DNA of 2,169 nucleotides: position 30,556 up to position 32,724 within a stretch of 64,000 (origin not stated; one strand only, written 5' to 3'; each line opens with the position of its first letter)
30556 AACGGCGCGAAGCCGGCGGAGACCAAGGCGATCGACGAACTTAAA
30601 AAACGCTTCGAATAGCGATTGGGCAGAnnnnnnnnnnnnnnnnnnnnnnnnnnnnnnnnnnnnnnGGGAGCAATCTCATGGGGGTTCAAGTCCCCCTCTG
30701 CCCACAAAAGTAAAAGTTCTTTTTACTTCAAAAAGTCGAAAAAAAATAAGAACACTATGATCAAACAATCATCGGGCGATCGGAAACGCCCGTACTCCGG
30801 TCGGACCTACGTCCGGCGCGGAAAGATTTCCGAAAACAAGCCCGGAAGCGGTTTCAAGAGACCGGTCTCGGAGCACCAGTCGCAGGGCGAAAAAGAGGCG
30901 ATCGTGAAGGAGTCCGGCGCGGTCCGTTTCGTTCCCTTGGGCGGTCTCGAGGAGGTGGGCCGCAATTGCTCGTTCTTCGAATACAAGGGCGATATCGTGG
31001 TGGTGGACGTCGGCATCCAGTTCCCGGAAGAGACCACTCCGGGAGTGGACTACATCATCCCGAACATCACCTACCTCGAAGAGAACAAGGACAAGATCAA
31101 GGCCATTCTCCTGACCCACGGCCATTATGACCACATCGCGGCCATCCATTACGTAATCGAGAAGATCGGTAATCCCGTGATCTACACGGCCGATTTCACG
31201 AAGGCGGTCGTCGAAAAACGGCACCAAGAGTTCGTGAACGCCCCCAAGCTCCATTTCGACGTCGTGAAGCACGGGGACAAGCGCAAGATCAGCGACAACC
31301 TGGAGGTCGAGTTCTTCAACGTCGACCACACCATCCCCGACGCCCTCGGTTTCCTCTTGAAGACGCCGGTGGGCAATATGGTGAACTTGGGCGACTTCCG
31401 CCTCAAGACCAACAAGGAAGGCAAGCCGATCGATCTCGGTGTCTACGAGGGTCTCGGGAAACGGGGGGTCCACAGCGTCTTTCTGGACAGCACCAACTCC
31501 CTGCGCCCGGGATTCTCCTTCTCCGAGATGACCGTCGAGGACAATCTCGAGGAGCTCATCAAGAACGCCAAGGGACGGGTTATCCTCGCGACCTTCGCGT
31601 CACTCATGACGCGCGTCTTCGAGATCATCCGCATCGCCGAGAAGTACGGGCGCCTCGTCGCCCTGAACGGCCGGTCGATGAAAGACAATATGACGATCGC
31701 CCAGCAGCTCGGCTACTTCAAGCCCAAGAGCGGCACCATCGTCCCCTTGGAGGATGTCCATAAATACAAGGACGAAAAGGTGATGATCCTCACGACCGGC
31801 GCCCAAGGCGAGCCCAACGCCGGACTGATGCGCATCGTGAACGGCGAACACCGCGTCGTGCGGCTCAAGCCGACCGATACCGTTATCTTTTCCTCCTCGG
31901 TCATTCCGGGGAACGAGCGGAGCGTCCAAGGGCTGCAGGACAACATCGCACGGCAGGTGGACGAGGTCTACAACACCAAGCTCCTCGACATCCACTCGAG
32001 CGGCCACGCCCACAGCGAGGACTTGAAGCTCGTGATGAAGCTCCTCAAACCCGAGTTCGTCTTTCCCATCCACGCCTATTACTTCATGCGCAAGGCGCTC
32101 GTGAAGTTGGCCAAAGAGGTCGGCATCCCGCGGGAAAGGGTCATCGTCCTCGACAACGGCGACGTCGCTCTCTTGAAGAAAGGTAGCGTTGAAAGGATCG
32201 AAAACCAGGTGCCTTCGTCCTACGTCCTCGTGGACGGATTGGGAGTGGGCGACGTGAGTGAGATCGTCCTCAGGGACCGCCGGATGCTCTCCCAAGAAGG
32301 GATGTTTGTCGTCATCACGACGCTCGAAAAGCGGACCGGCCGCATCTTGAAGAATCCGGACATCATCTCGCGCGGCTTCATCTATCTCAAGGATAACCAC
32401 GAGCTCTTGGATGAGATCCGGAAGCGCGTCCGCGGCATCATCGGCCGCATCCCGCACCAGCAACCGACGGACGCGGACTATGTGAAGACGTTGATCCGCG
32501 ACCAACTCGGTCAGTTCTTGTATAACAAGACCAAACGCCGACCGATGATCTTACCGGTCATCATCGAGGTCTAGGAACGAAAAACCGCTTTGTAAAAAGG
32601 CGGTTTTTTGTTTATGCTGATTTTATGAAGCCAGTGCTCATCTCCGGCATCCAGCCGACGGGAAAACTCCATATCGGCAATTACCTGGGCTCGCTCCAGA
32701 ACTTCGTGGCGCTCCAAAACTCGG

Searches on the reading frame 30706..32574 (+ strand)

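Call 57: search_protein_families(library=pfam, proteins=[window:30706-32574:+], max_evalue=0.001)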
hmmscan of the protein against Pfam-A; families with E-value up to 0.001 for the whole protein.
window:30706-32574:+ (622 aa): 5 families
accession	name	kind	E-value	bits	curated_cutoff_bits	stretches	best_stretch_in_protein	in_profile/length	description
PF22505.1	RNase_J_b_CASP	-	2.9e-43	147.1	27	1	289-411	1-123/126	Ribonuclease J, beta-CASP domain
PF17770.6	RNase_J_C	-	5.5e-32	111.2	23.8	1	521-622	1-102/102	Ribonuclease J C-terminal domain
PF00753.33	Lactamase_B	-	2.4e-12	47.7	22.7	1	84-181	4-94/196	Metallo-beta-lactamase superfamily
PF12706.13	Lactamase_B_2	-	5.6e-11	42.8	27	1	126-249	26-164/200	Beta-lactamase superfamily domain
PF07521.17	RMMBL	-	3.5e-07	30.6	21.6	1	428-474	10-58/63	Zn-dependent metallo-hydrolase RNA specificity domain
